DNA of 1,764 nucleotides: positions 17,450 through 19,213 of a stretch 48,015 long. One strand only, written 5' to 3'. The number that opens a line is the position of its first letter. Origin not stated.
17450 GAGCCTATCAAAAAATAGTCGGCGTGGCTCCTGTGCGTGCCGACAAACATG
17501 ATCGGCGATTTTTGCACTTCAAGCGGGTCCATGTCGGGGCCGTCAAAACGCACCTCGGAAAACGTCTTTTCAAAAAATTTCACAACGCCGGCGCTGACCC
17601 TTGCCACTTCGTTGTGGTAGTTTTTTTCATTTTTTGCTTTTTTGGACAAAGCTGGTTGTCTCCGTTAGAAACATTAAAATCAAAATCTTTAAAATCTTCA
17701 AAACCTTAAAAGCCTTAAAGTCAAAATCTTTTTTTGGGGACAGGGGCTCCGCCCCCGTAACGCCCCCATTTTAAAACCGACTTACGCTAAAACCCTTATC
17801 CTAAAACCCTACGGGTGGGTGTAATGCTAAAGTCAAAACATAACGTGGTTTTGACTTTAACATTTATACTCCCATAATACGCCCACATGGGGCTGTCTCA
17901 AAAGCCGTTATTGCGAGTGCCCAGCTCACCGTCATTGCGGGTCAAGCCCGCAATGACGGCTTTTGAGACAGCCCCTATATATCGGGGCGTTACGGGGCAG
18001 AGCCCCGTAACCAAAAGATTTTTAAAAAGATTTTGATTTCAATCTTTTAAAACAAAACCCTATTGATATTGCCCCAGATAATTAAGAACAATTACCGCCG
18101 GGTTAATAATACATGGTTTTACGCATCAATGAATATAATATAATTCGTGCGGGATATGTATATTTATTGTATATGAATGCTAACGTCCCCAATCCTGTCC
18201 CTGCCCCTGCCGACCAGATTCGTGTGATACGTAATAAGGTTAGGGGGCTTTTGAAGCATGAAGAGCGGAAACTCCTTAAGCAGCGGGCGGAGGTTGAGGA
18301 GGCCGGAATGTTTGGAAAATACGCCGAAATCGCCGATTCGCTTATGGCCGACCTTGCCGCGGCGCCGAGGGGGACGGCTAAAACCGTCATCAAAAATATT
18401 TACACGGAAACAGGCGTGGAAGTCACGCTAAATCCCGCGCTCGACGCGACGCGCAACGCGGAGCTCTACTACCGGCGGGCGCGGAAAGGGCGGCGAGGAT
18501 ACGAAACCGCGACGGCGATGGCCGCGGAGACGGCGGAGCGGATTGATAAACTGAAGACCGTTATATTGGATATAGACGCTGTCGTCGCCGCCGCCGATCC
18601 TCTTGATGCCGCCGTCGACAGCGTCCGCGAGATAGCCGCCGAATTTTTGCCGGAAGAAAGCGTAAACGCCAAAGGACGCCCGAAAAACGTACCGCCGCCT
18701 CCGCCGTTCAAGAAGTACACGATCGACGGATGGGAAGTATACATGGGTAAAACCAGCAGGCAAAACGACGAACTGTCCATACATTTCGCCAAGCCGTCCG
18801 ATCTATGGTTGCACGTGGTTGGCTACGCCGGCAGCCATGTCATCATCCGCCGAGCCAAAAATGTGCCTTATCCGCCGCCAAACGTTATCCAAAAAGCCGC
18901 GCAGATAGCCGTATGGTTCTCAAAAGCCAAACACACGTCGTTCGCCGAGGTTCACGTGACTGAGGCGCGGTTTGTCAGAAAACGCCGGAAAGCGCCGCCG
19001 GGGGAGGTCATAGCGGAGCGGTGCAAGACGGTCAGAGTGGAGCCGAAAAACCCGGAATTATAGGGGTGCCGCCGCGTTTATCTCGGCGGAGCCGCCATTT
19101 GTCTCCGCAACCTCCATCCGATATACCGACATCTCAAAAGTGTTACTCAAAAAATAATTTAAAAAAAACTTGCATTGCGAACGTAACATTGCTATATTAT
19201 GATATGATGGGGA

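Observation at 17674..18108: Multi-copy composite structured non-coding element (R1) at five loci in 48 kb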

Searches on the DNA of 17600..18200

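Call 13: search_rna_families(source=window, start=17600, end=18200, threshold=evalue, max_evalue=10)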
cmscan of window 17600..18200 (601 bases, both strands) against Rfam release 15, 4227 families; matches with E-value up to 10: 16.
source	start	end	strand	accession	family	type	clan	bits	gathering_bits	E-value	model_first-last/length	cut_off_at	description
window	17879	17990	+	RF00926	MIR1151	Gene; miRNA;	-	28.8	90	0.028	1-110/110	no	MIR1151 microRNA precursor family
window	17894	17970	-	RF00718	mir-431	Gene; miRNA;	-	24.9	70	0.066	1-86/86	no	mir-431 microRNA precursor family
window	17890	17974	+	RF00718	mir-431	Gene; miRNA;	-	23.5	70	0.14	1-86/86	no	mir-431 microRNA precursor family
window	17890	17974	-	RF02458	Virus_CITE_3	Cis-reg;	-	20.7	100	0.05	1-122/122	no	Aureusvirus cap-independent translation element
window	17880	17955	-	RF02950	D12-methyl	Gene; sRNA;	-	17.8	57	0.88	1-64/64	no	D12-methyl RNA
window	17824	17863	-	RF00731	mir-155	Gene; miRNA;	-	15.8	56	4.3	1-65/65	no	mir-155 microRNA precursor family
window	17804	17882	-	RF03519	mir-238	Gene; miRNA;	-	15.7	80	4.3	1-85/85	no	mir-238 microRNA precursor family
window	17678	17710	-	RF03567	MIR8024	Gene; miRNA;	-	15.3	57.3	6.8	1-86/86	no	MIR8024 microRNA precursor family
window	17722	17756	-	RF01097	RF_site8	Cis-reg; frameshift_element;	-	15.2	43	5.3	15-47/52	no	Gag/pro ribosomal frameshift site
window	17674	17724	-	RF03641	mir-991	Gene; miRNA;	-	15.1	100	6.5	1-88/88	no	mir-991 microRNA precursor family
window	17816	17873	-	RF03862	MIR5274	Gene; miRNA;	-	14.7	100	7.1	1-95/95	no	MIR5274 microRNA precursor family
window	17891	17973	-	RF02610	BSR0709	Gene; sRNA;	-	14.1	382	0.16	79-164/318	no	Brucella sRNA 0709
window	17722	17810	-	RF02151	MIMT1_1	Gene; lncRNA;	-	12.4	45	9.3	1-88/88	no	MER1 repeat containing imprinted transcript 1 conserved region 1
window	17722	17753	+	RF02219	ZNRD1-AS1_2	Gene; lncRNA;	-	11.7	60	3.5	1-76/76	no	ZNRD1 antisense RNA 1 conserved region 2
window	17644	17754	+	RF04223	MIR2619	Gene; miRNA;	-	10.7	113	9.9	1-202/202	no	MIR2619 microRNA precursor family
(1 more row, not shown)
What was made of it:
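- On Any Rfam RNA family: The best sub-threshold hits are microRNA models far below their cut-offs (call 13).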

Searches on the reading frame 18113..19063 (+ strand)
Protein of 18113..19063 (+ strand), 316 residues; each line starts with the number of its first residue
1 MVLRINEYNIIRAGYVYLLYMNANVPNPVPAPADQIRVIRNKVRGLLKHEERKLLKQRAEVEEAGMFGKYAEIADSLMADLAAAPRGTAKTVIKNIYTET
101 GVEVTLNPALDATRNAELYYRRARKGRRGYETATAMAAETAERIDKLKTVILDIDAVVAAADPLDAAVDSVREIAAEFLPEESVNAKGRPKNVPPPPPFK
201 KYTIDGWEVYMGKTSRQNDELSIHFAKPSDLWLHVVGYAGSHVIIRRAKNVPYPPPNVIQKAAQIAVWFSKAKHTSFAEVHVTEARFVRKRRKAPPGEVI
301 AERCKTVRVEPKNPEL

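Call 12: search_protein_families(library=pfam, proteins=[window:18113-19063:+])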
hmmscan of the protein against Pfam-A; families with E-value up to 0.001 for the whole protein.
window:18113-19063:+ (316 aa): 2 families
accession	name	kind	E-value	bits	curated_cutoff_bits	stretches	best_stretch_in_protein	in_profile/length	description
PF05833.16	NFACT_N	-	8.2e-19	68.1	31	1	39-181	305-440/456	NFACT N-terminal and middle domains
PF05670.18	NFACT-R_1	-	2.3e-11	44.6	29.8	1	203-299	7-108/112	NFACT protein RNA binding domain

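Call 18: find_encoding_contigs(protein=window:18113-19063:+, flank=10000, max_places=10)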
Protein window:18113-19063:+ (316 aa): 1 contig read that carries it; 1 place shown.
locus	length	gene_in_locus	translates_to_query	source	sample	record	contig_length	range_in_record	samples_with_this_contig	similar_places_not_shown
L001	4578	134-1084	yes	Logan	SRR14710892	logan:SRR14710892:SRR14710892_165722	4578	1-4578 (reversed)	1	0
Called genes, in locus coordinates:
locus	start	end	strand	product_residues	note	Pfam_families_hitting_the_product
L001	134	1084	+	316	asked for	PF05833:NFACT_N, PF05670:NFACT-R_1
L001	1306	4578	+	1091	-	?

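Call 77: find_homologous_proteins(query=window:18113-19063:+, max_evalue=1e-30)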
Query window:18113-19063:+ (316 aa): 272 proteins with E <= 1e-30 among 4572 candidates; the best 120 are listed.
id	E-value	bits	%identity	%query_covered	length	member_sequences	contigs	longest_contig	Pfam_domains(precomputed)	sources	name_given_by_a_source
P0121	9.3e-191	651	100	94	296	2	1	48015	PF05670.19,PF05833.17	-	-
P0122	8.1e-123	428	69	90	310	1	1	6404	PF05670.19,PF05833.17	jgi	jgi:predicted ribosome quality control (RQC) complex YloA/Tae2 family protein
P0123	4.5e-118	412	65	90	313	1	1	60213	PF05670.19,PF05833.17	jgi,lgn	jgi:predicted ribosome quality control (RQC) complex YloA/Tae2 family protein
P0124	6.2e-115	402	64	92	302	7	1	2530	PF05670.19,PF05833.17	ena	-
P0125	9.3e-115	401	65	93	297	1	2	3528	PF05670.19,PF05833.17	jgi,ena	-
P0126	7.0e-114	398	64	91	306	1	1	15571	PF05670.19,PF05833.17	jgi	-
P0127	1.0e-113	398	61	95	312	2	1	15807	PF05670.19,PF05833.17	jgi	-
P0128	3.6e-113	396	64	92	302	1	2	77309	PF05670.19,PF05833.17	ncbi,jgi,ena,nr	ncbi:MAG: NFACT RNA binding domain-containing protein [Chitinispirillia bacterium]|nr:NFACT RNA bind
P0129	6.6e-113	395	62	93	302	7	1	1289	PF05670.19,PF05833.17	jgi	jgi:predicted ribosome quality control (RQC) complex YloA/Tae2 family protein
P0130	5.6e-112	392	63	92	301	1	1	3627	PF05670.19,PF05833.17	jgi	-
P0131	7.5e-112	392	59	94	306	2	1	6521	PF05670.19,PF05833.17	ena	-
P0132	1.2e-111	391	61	92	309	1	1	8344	PF05670.19,PF05833.17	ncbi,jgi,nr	ncbi:MAG: NFACT RNA binding domain-containing protein [Chitinispirillales bacterium]|jgi:predicted r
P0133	5.2e-111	389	60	95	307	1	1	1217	PF05670.19,PF05833.17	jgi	-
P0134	6.1e-111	389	64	90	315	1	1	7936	PF05670.19,PF05833.17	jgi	-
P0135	1.3e-110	387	61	94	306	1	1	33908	PF05670.19,PF05833.17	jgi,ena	-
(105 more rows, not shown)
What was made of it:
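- Checked: The database protein of this contig is 296 aa (call 77, P0121).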

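Call 78: find_encoding_contigs(protein=P0123, flank=10000, max_places=1)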
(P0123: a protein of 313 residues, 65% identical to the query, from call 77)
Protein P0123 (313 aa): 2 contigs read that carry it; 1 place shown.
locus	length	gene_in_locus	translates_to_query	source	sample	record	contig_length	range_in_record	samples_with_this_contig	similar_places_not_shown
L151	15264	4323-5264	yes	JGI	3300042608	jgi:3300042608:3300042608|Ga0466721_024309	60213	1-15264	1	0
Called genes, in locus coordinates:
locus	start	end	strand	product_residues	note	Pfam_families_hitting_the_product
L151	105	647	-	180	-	-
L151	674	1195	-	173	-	PF00156:Pribosyltran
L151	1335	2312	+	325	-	PF03706:LPG_synthase_TM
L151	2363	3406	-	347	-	PF18998:Flg_new_2, PF03422:CBM_6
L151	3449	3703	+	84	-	-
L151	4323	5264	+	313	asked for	PF05833:NFACT_N, PF05670:NFACT-R_1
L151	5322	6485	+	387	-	PF01553:Acyltransferase, PF19277:GPAT_C (weak)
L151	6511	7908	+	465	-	PF00359:PTS_EIIA_2, PF21755:DacZ_P, PF02457:DAC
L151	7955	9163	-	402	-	PF00248:Aldo_ket_red, PF17179:Fer4_22 (faint), PF25160:LdpA_Fe-S-bd (faint), PF13183:Fer4_8 (faint), PF13187:Fer4_9, PF13534:Fer4_17 (weak)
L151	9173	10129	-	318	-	-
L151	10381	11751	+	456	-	-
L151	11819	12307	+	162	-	-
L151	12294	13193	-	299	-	PF00288:GHMP_kinases_N, PF08544:GHMP_kinases_C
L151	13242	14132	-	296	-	PF17930:LpxI_N, PF06230:LpxI_C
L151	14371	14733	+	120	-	-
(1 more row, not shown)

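Call 79: find_encoding_contigs(protein=P0128, flank=10000, max_places=1)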
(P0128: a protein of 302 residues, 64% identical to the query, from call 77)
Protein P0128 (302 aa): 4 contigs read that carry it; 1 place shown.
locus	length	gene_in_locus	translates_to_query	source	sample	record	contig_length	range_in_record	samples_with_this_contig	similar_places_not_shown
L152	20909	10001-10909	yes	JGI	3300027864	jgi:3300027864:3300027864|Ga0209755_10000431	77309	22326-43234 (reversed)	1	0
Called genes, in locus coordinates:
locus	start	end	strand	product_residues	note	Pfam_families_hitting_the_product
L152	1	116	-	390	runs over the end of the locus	PF01966:HD, PF13286:HD_assoc (weak)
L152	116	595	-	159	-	PF22784:PTP-SAK, PF22785:Tc-R-P, PF22741:PTP-NADK, PF00782:DSPc, PF00102:Y_phosphatase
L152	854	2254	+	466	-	-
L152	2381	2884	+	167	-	-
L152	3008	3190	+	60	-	-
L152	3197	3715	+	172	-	-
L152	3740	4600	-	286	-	PF00288:GHMP_kinases_N, PF08544:GHMP_kinases_C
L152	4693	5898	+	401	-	PF00248:Aldo_ket_red, PF13183:Fer4_8 (weak), PF13187:Fer4_9, PF13534:Fer4_17 (weak)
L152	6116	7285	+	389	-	PF13173:AAA_14, PF13635:DUF4143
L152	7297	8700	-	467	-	PF00359:PTS_EIIA_2, PF21755:DacZ_P, PF02457:DAC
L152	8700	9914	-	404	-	PF01553:Acyltransferase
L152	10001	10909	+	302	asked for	PF05833:NFACT_N, PF05670:NFACT-R_1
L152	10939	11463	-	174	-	-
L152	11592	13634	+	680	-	PF07691:PA14 (weak), PF13860:FlgD_ig (faint)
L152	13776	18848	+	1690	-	PF13860:FlgD_ig (faint)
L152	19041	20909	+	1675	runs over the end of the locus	PF13860:FlgD_ig (weak), PF13585:CHU_C (faint)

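Call 80: find_encoding_contigs(protein=P0122, flank=10000, max_places=1)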
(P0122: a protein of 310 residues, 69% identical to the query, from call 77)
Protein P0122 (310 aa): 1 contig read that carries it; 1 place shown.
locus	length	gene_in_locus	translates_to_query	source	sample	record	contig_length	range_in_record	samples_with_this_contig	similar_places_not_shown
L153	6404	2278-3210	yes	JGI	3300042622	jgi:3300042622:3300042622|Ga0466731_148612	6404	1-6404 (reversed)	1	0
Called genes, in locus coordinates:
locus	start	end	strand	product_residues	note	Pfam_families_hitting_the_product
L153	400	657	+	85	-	-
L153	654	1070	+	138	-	PF01850:PIN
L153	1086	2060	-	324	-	PF01545:Cation_efflux, PF16916:ZT_dimer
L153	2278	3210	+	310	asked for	PF05833:NFACT_N, PF05670:NFACT-R_1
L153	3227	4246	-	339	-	PF07719:TPR_2 (faint), PF13428:TPR_14 (faint), PF13432:TPR_16 (faint)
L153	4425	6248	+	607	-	PF00691:OmpA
